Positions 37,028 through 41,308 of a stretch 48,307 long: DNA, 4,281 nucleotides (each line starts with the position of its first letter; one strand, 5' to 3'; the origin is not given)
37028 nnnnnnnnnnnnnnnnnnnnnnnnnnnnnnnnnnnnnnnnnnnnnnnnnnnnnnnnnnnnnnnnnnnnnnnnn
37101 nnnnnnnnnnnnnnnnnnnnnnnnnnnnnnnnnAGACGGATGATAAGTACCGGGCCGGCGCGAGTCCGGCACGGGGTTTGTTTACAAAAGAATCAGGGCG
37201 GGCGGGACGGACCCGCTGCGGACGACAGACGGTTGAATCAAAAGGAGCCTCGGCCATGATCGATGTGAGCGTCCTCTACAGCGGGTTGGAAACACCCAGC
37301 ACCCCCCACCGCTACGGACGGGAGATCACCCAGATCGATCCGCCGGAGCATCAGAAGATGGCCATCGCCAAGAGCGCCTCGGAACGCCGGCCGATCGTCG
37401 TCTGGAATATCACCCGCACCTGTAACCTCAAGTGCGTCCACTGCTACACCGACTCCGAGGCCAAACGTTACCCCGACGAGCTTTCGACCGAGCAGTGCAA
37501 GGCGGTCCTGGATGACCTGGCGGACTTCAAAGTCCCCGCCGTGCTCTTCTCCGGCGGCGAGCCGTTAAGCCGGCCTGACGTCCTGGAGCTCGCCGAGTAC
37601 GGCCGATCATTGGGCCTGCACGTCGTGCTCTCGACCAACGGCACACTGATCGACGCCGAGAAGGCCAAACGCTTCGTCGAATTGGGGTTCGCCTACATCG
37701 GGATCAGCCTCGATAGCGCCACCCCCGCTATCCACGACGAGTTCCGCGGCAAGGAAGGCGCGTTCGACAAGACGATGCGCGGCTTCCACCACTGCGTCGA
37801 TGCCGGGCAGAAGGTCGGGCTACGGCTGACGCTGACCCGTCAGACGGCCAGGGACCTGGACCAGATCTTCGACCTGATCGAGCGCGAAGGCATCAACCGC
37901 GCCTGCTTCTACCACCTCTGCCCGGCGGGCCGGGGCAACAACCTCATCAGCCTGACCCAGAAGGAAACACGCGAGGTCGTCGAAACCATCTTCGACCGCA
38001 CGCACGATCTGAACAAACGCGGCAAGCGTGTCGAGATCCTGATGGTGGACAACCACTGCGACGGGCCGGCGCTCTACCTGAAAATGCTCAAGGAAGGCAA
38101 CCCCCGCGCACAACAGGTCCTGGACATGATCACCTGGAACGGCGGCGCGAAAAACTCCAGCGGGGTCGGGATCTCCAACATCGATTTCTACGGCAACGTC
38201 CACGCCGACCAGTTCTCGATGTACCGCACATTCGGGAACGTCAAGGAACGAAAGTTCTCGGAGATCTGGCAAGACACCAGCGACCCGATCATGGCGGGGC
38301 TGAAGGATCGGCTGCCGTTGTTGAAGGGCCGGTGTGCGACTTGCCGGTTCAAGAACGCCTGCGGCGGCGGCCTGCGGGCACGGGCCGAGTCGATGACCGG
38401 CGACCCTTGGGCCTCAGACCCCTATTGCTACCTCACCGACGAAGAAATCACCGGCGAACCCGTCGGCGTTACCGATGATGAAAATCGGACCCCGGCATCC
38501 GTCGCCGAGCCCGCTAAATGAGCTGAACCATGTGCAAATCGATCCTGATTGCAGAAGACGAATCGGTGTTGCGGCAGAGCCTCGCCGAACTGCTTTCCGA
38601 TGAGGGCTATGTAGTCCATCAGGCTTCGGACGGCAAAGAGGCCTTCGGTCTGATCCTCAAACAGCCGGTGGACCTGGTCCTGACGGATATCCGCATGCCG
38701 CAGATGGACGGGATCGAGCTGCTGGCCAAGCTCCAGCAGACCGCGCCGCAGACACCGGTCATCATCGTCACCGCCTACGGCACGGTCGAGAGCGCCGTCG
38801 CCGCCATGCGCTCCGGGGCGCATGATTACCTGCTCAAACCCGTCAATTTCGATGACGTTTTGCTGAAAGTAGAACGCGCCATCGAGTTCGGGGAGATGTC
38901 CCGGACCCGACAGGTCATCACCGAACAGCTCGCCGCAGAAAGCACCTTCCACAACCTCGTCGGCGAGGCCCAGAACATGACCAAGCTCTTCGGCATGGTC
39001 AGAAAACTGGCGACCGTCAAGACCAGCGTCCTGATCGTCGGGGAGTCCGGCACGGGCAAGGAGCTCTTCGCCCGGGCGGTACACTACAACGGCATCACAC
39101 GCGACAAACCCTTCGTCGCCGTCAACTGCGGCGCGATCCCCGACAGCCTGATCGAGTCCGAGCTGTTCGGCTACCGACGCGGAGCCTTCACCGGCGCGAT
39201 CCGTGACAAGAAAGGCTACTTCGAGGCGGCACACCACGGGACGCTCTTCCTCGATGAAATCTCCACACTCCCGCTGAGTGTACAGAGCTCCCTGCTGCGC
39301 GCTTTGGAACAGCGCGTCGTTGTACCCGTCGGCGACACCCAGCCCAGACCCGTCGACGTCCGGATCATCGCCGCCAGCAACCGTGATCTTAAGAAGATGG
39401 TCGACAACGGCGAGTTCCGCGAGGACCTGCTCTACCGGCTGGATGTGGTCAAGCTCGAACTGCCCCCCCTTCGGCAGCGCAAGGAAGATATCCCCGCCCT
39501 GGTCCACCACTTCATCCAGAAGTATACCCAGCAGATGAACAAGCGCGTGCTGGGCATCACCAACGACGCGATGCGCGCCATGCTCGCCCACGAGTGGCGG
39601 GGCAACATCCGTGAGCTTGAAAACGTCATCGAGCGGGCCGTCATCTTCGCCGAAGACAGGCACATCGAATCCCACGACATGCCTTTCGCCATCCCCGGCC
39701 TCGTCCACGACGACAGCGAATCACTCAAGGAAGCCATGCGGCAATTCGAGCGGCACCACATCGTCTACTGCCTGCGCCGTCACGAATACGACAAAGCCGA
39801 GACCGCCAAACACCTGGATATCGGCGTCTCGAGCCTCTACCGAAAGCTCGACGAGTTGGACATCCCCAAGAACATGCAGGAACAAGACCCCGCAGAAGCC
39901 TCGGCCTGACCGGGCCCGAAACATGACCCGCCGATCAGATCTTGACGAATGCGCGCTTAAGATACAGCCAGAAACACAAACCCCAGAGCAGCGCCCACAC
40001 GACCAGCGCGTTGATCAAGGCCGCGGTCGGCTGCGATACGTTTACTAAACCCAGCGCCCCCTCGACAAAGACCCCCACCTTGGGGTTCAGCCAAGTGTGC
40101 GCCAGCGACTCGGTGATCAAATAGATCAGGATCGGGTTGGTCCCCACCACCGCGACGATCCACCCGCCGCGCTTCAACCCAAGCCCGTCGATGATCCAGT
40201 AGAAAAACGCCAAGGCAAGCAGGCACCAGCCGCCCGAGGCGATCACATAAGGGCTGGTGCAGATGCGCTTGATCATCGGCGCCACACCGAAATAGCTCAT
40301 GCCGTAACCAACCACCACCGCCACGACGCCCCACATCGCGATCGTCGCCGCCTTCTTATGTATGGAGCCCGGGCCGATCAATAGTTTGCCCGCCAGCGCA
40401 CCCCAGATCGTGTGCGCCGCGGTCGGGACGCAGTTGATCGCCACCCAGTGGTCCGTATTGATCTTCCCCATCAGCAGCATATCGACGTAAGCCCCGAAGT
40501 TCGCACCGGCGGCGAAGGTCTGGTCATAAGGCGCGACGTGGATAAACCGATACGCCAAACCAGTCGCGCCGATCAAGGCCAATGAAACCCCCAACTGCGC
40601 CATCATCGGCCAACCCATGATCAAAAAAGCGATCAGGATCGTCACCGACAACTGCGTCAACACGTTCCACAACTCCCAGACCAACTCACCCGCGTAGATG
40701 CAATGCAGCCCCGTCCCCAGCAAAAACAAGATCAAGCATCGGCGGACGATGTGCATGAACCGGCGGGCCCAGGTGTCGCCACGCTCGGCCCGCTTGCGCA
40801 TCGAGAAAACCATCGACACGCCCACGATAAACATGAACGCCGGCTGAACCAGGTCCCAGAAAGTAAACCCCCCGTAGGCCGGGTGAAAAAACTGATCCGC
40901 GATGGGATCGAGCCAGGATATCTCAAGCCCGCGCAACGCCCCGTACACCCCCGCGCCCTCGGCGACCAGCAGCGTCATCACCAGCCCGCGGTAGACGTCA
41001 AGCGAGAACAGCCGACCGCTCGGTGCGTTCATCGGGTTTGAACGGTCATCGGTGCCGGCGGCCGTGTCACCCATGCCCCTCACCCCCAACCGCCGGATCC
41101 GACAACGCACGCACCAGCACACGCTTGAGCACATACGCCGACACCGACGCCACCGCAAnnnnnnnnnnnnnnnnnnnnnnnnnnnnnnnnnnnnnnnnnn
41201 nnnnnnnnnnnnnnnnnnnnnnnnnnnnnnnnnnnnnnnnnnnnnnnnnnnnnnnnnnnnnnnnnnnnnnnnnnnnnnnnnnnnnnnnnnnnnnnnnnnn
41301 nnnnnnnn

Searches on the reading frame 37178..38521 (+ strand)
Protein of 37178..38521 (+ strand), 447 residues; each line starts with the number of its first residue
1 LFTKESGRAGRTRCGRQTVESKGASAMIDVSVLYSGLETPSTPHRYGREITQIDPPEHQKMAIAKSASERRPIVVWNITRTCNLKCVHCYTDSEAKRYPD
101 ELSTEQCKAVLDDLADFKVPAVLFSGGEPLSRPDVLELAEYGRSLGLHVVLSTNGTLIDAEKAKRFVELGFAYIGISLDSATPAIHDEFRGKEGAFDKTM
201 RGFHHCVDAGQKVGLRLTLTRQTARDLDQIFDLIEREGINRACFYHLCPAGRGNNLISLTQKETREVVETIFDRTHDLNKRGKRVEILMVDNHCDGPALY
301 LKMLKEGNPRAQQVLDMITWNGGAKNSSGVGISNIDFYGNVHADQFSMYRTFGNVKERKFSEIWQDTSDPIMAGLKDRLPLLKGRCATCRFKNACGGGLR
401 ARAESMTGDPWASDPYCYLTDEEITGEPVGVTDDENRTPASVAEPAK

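Call 7: search_protein_families(library=pfam, proteins=[window:37178-38521:+])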
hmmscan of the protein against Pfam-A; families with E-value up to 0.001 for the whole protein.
window:37178-38521:+ (447 aa): 2 families
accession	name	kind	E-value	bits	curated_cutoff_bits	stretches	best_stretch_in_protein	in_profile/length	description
PF04055.27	Radical_SAM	-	3.1e-31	109.2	29.5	1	77-234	2-166/166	Radical SAM superfamily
PF13353.11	Fer4_12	-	3.2e-07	31.2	22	1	79-164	12-100/137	4Fe-4S single cluster domain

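Call 32: search_protein_families(library=ncbifam, proteins=[window:37178-38521:+])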
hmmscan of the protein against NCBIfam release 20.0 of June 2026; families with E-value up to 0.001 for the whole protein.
window:37178-38521:+ (447 aa): 80 families (the best 25 are shown)
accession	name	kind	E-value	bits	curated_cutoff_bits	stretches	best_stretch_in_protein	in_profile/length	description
TIGR04054.1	rSAM_NirJ1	equivalog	8e-146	485.6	650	1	64-424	28-387/387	putative heme d1 biosynthesis radical SAM protein NirJ1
TIGR04546.1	rSAM_ahbC_deAc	equivalog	1.2e-143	478.6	650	1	28-424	1-390/390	12,18-didecarboxysiroheme deacetylase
TIGR04051.1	rSAM_NirJ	equivalog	6.3e-114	380.6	515.45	1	71-424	1-353/354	heme d1 biosynthesis radical SAM protein NirJ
TIGR04347.1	pseudo_SAM_Halo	equivalog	1.4e-113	380.1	525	1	64-424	30-390/390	TIGR04347 family pseudo-SAM/SPASM protein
TIGR04053.2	TIGR04053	equivalog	3.6e-69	233.8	395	1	70-418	5-363/366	TIGR04053 family radical SAM/SPASM domain-containing protein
TIGR04545.1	rSAM_ahbD_hemeb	equivalog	1.8e-67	228.2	500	1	73-418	1-336/339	heme b synthase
TIGR04055.1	rSAM_NirJ2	equivalog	8.5e-59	199.7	500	1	73-418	1-323/326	putative heme d1 biosynthesis radical SAM protein NirJ2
TIGR03962.1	mycofact_rSAM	equivalog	5.5e-47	160.6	265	2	74-273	14-210/339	mycofactocin radical SAM maturase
TIGR04303.1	GeoRSP_rSAM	equivalog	1.3e-42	146.5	400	2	74-254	7-184/325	GeoRSP system radical SAM/SPASM protein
NF050035.1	rSAM_WgK_link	exception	6.2e-40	137.3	650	1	73-422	10-366/367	radical SAM/SPASM peptide maturase WgkB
NF045574.1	sacti_mat_StsB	exception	7e-36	124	625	1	72-239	96-261/466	StsB family radical SAM/SPASM domain sactipeptide maturase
TIGR04251.1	SCM_rSAM_ScmF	equivalog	1.1e-35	123.7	400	2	76-258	8-193/353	SynChlorMet cassette radical SAM/SPASM protein ScmF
TIGR03913.1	rad_SAM_trio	equivalog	3.8e-33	114.6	591.75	1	74-420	21-355/477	GDL motif peptide-associated radical SAM/SPASM maturase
TIGR02109.1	PQQ_syn_pqqE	equivalog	3.5e-32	111.7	381.35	2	75-235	10-170/358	pyrroloquinoline quinone biosynthesis protein PqqE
TIGR04103.1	rSAM_nif11_3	equivalog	1.3e-29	103.1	725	1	72-418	5-343/412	nif11-class peptide radical SAM maturase 3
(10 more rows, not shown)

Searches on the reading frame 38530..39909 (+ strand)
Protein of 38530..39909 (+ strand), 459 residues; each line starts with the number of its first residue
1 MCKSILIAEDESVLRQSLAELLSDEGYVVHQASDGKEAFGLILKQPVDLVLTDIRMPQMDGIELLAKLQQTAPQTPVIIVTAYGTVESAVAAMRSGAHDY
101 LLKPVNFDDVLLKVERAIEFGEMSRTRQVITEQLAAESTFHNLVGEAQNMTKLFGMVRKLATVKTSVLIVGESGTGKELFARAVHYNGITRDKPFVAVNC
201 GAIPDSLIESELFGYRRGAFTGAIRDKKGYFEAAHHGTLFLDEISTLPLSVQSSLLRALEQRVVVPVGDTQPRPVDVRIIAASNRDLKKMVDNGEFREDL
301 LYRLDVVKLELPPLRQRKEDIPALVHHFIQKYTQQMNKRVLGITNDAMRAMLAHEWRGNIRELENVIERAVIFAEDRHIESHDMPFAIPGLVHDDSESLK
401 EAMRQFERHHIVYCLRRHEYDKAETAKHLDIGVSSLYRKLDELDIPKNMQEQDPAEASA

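Call 7: search_protein_families(library=pfam, proteins=[window:38530-39909:+])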
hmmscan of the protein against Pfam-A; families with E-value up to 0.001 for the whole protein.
window:38530-39909:+ (459 aa): 10 families
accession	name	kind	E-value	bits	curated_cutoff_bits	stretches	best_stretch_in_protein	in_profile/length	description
PF00158.32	Sigma54_activat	-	6.6e-68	228.1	20.2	1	143-309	1-167/168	Sigma-54 interaction domain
PF00072.30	Response_reg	-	1.1e-33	116.2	30.2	1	5-114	1-110/111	Response regulator receiver domain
PF25601.1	AAA_lid_14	-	2.5e-26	91.7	27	1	315-388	1-74/87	AAA+ ATPase lid domain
PF14532.12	Sigma54_activ_2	-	1.1e-22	81.1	25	1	144-314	1-138/138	Sigma-54 interaction domain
PF02954.25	HTH_8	-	3.2e-09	36.8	22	1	403-442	2-41/42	Bacterial regulatory protein, Fis family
PF07728.20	AAA_5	-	1.3e-08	35.4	22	1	167-285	2-123/139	AAA domain (dynein-related subfamily)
PF01078.27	Mg_chelatase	-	2.3e-05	24.4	20.3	0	223-265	94-136/207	Magnesium chelatase, subunit ChlI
PF00004.35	AAA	-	0.00042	21.2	21.2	0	167-285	1-110/131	ATPase family associated with various cellular activities (AAA)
PF06745.19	ATPase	-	0.00052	19.9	26.6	0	164-209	19-65/231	KaiC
PF07724.20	AAA_2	-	0.00063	20.3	27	0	164-296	3-136/166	AAA domain (Cdc48 subfamily)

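Call 17: find_homologous_proteins(query=window:38530-39909:+, max_evalue=1e-50)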
Query window:38530-39909:+ (459 aa): 7997 proteins with E <= 1e-50 among 8000 candidates; the best 120 are listed.
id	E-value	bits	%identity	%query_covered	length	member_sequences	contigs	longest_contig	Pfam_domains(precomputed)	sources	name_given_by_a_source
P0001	0.0e+0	1014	100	100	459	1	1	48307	PF00158.33,PF25601.2,PF02954.26,PF14532.13,PF07728.21,PF00072.31,PF01078.28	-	-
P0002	3.2e-280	947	92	100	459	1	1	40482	PF00158.33,PF25601.2,PF02954.26,PF14532.13,PF07728.21,PF00072.31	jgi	jgi:DNA-binding NtrC family response regulator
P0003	1.2e-279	945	93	100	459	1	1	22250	PF00158.33,PF25601.2,PF02954.26,PF14532.13,PF07728.21,PF00072.31,PF01078.28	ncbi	-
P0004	3.8e-274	927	91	100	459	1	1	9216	PF00158.33,PF25601.2,PF02954.26,PF14532.13,PF07728.21,PF00072.31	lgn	-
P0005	5.6e-274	927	91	100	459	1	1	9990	PF00158.33,PF25601.2,PF02954.26,PF14532.13,PF07728.21,PF00072.31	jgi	jgi:DNA-binding NtrC family response regulator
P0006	6.1e-274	926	90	99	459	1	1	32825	PF00158.33,PF25601.2,PF02954.26,PF14532.13,PF07728.21,PF00072.31,PF01078.28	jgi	-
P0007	7.2e-273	923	90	100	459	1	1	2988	PF00158.33,PF25601.2,PF02954.26,PF14532.13,PF07728.21,PF00072.31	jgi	jgi:DNA-binding NtrC family response regulator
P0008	2.5e-272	921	90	100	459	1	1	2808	PF00158.33,PF25601.2,PF02954.26,PF14532.13,PF07728.21,PF00072.31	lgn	-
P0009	3.0e-272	921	90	100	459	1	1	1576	PF00158.33,PF25601.2,PF02954.26,PF14532.13,PF07728.21,PF00072.31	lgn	-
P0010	4.1e-272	920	90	100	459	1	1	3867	PF00158.33,PF25601.2,PF02954.26,PF14532.13,PF07728.21,PF00072.31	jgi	jgi:two-component system response regulator PilR (NtrC family)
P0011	4.2e-272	920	90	100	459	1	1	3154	PF00158.33,PF25601.2,PF02954.26,PF14532.13,PF07728.21,PF00072.31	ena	-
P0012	1.1e-271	919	90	100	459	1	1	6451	PF00158.33,PF25601.2,PF02954.26,PF14532.13,PF07728.21,PF00072.31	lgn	-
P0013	5.9e-271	917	89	100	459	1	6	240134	PF00158.33,PF25601.2,PF02954.26,PF14532.13,PF07728.21,PF00072.31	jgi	jgi:two-component system response regulator PilR (NtrC family)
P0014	2.6e-270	914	88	100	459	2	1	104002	PF00158.33,PF25601.2,PF02954.26,PF14532.13,PF07728.21,PF00072.31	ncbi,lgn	-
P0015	4.1e-270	914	89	100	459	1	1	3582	PF00158.33,PF25601.2,PF02954.26,PF14532.13,PF07728.21,PF00072.31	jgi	jgi:two-component system response regulator PilR (NtrC family)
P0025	1.2e-259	879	86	98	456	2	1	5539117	PF00158.33,PF25601.2,PF02954.26,PF14532.13,PF07728.21,PF00072.31,PF01078.28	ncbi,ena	-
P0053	4.3e-223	759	75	98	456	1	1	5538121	PF00158.33,PF25601.2,PF02954.26,PF14532.13,PF07728.21,PF00072.31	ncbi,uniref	ncbi:sigma-54-dependent transcriptional regulator [Fontivita pretiosa]|uniref:sigma-54-dependent tra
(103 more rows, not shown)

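Call 32: search_protein_families(library=ncbifam, proteins=[window:38530-39909:+])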
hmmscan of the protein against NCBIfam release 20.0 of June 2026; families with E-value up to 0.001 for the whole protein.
window:38530-39909:+ (459 aa): 120 families (the best 25 are shown)
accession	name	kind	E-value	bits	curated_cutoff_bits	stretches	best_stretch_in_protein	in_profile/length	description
NF008469.0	PRK11361.1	equivalog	2.4e-134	448.5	714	1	3-445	5-456/461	acetoacetate metabolism transcriptional regulator AtoC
TIGR01818.1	ntrC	equivalog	2.1e-121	406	558.6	1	5-387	1-380/463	nitrogen regulation protein NR(I)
TIGR02915.1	PEP_resp_reg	equivalog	5.5e-114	381.4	502.6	1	5-444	1-443/445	PEP-CTERM-box response regulator transcription factor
NF007689.0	PRK10365.1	equivalog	9e-112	374.1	760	1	5-440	8-439/441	sigma-54-dependent response regulator transcription factor ZraR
NF041552.1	TF_PrdR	equivalog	7.3e-106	354.8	795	1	136-442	262-575/577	sigma-54 dependent transcriptional regulator PrdR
NF011695.0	PRK15115.1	equivalog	9.5e-106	354.2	763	1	4-424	8-417/445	two-component system response regulator GlrR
NF008176.1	PRK10923.1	equivalog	3.4e-104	349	620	1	5-388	6-385/469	nitrogen regulation protein NR(I)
NF041946.1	LuxO_transreg_Vib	equivalog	4e-103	345.7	800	1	28-406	22-398/463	quorum-sensing sigma-54 dependent transcriptional regulator LuxO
NF051870.1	NAssimRespRegNtrX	equivalog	4.3e-103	345.6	600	1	4-444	3-451/452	nitrogen assimilation response regulator NtrX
TIGR01817.1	nifA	equivalog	1e-95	321.6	528.85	1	129-387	184-441/534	nif-specific transcriptional activator NifA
NF038308.1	RNA_repair_RtcR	equivalog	3e-94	316.8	650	1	4-407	30-452/530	RNA repair transcriptional activator RtcR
NF003451.0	PRK05022.1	equivalog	2e-93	313.9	476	1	129-445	178-510/512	nitric oxide reductase transcriptional regulator NorR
NF050807.1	TransRegFlbDCaul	equivalog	4.8e-93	312.5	750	1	22-385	20-362/454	sigma-54-dependent transcriptional regulator FlbD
NF049963.1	RespRegFlgRCampy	domain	8.2e-92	308.3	750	1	5-442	3-426/429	fla regulon two-component system response regulator FlgR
TIGR02329.1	propionate_PrpR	equivalog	2.1e-88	297.2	499.2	1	110-441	175-525/526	propionate catabolism operon regulatory protein PrpR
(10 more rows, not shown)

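Call 42: find_encoding_contigs(protein=P0025, flank=10000, max_places=1)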
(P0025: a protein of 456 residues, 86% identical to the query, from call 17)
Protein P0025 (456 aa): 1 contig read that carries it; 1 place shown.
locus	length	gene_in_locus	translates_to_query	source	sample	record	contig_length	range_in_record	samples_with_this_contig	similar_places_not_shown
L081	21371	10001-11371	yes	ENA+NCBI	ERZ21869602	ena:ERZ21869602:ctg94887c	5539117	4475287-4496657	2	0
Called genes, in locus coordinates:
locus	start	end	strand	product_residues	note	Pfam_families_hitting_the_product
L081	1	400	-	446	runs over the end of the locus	PF14522:Cytochrome_C7 (faint), PF09699:Paired_CXXCH_1, PF14537:Cytochrom_c3_2 (weak), PF09699:Paired_CXXCH_1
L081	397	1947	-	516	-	PF14522:Cytochrome_C7 (faint), PF09699:Paired_CXXCH_1, PF14537:Cytochrom_c3_2 (weak), PF22113:Mtrc-MtrF_II-IV_dom (weak), PF09699:Paired_CXXCH_1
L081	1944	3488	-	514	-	PF03264:Cytochrom_NNT (weak), PF02085:Cytochrom_CIII (faint), PF14522:Cytochrome_C7 (faint), PF14537:Cytochrom_c3_2 (faint)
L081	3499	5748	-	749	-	PF09699:Paired_CXXCH_1 (faint), PF14522:Cytochrome_C7 (faint), PF14537:Cytochrom_c3_2 (faint), PF01292:Ni_hydr_CYTB (weak)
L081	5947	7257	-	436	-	PF00512:HisKA, PF02518:HATPase_c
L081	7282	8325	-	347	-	PF00672:HAMP, PF00512:HisKA (weak)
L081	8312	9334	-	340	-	PF12974:Phosphonate-bd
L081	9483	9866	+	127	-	PF11756:YgbA_NO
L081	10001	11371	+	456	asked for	PF00072:Response_reg, PF00158:Sigma54_activat, PF01078:Mg_chelatase (faint), PF14532:Sigma54_activ_2, PF07728:AAA_5, PF25601:AAA_lid_14, PF02954:HTH_8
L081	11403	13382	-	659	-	PF04616:Glyco_hydro_43, PF00754:F5_F8_type_C, PF22633:F5_F8_type_C_2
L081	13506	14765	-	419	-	PF04055:Radical_SAM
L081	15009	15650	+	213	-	PF00440:TetR_N, PF09209:CecR_C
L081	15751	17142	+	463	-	PF01554:MatE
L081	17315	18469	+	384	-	PF00532:Peripla_BP_1 (faint), PF13377:Peripla_BP_3, PF12833:HTH_18, PF00165:HTH_AraC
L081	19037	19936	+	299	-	PF07963:N_methyl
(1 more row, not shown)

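Call 43: find_encoding_contigs(protein=P0014, flank=10000, max_places=1)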
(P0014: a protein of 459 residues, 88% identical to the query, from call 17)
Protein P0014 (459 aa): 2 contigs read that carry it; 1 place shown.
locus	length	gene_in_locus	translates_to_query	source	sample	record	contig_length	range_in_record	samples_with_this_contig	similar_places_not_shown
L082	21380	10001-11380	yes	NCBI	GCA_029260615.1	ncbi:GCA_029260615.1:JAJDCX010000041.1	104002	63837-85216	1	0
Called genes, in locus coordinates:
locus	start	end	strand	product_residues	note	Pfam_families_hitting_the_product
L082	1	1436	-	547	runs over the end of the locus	-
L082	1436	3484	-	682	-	PF12895:ANAPC3 (faint), PF13176:TPR_7 (faint), PF13371:TPR_9 (faint), PF13428:TPR_14 (faint), PF13432:TPR_16 (faint), PF14559:TPR_19 (faint), PF23914:TPR_CcmH_CycH (faint), PF07719:TPR_2 (faint), +6 more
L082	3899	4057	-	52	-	-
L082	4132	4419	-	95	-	PF00708:Acylphosphatase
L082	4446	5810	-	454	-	PF03572:Peptidase_S41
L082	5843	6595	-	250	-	PF20772:TACO1_YebC_N, PF01709:Transcrip_reg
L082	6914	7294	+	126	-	PF11756:YgbA_NO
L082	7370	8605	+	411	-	PF04055:Radical_SAM, PF13353:Fer4_12 (weak), PF13186:SPASM (weak)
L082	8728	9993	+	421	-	PF04055:Radical_SAM, PF13353:Fer4_12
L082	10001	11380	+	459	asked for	PF00072:Response_reg, PF00158:Sigma54_activat, PF14532:Sigma54_activ_2, PF07728:AAA_5, PF25601:AAA_lid_14, PF02954:HTH_8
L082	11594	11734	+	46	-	-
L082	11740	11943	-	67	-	-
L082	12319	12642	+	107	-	PF18932:DUF5681 (weak)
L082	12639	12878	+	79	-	-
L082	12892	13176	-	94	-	PF14022:DUF4238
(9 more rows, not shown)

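Call 44: find_encoding_contigs(protein=P0053, flank=10000, max_places=1)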
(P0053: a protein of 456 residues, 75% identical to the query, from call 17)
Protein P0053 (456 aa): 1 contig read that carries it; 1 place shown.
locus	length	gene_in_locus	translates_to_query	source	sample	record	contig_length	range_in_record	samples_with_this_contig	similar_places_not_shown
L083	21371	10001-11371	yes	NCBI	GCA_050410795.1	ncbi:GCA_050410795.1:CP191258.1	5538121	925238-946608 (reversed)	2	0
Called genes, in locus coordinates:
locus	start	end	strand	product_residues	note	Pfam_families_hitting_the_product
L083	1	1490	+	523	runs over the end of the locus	-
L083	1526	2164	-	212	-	PF00702:Hydrolase, PF13419:HAD_2 (weak)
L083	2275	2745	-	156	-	PF00334:NDK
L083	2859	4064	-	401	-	PF00108:Thiolase_N, PF00109:ketoacyl-synt (weak), PF02803:Thiolase_C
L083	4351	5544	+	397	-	PF00266:Aminotran_5, PF01212:Beta_elim_lyase (weak), PF01041:DegT_DnrJ_EryC1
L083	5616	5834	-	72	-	-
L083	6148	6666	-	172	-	-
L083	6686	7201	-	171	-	-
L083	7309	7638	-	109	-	-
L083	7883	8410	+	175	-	-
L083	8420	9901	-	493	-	PF00294:PfkB, PF08543:Phos_pyr_kin (weak), PF01467:CTP_transf_like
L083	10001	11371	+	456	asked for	PF00072:Response_reg, PF00158:Sigma54_activat, PF14532:Sigma54_activ_2, PF07728:AAA_5, PF25601:AAA_lid_14, PF02954:HTH_8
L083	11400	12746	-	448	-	PF04055:Radical_SAM, PF13353:Fer4_12 (weak), PF13186:SPASM (weak)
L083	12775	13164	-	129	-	PF11756:YgbA_NO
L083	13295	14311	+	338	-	PF12974:Phosphonate-bd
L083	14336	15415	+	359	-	PF00672:HAMP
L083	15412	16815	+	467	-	PF25323:6TM_PilS (weak), PF00512:HisKA, PF02518:HATPase_c, PF14501:HATPase_c_5 (weak)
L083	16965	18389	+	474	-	PF14522:Cytochrome_C7 (faint), PF09699:Paired_CXXCH_1, PF14537:Cytochrom_c3_2 (weak), PF09699:Paired_CXXCH_1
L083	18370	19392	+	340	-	PF00578:AhpC-TSA (weak), PF23914:TPR_CcmH_CycH (weak), PF25063:ARM_TT21_C (weak), PF00515:TPR_1 (faint), PF07719:TPR_2 (faint), PF13181:TPR_8 (faint), PF13428:TPR_14 (faint), PF13432:TPR_16 (weak), +4 more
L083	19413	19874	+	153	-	PF00355:Rieske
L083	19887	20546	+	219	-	PF00033:Cytochrome_B, PF13631:Cytochrom_B_N_2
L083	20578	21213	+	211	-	PF00032:Cytochrom_B_C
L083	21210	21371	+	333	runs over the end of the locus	PF14522:Cytochrome_C7 (faint), PF14537:Cytochrom_c3_2 (faint)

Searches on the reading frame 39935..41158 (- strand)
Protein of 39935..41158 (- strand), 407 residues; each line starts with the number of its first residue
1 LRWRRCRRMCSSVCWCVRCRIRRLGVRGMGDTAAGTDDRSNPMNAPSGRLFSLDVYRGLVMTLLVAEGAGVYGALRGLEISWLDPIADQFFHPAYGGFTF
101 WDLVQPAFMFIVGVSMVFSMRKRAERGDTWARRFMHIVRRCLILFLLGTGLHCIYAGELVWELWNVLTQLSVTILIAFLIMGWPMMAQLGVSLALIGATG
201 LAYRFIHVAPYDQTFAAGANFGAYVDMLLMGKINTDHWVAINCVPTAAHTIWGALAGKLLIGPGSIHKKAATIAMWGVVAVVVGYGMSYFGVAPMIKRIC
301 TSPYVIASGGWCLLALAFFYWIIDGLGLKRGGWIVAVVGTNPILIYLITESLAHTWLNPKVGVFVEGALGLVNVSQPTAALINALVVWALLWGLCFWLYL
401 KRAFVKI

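Call 9: search_protein_families(library=pfam, proteins=[window:39935-41158:-])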
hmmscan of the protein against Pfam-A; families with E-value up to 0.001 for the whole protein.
window:39935-41158:- (407 aa): 1 family
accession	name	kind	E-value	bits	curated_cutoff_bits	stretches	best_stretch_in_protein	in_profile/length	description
PF16401.11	DUF5009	-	4e-08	33.4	25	1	51-147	3-99/260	Domain of unknown function (DUF5009)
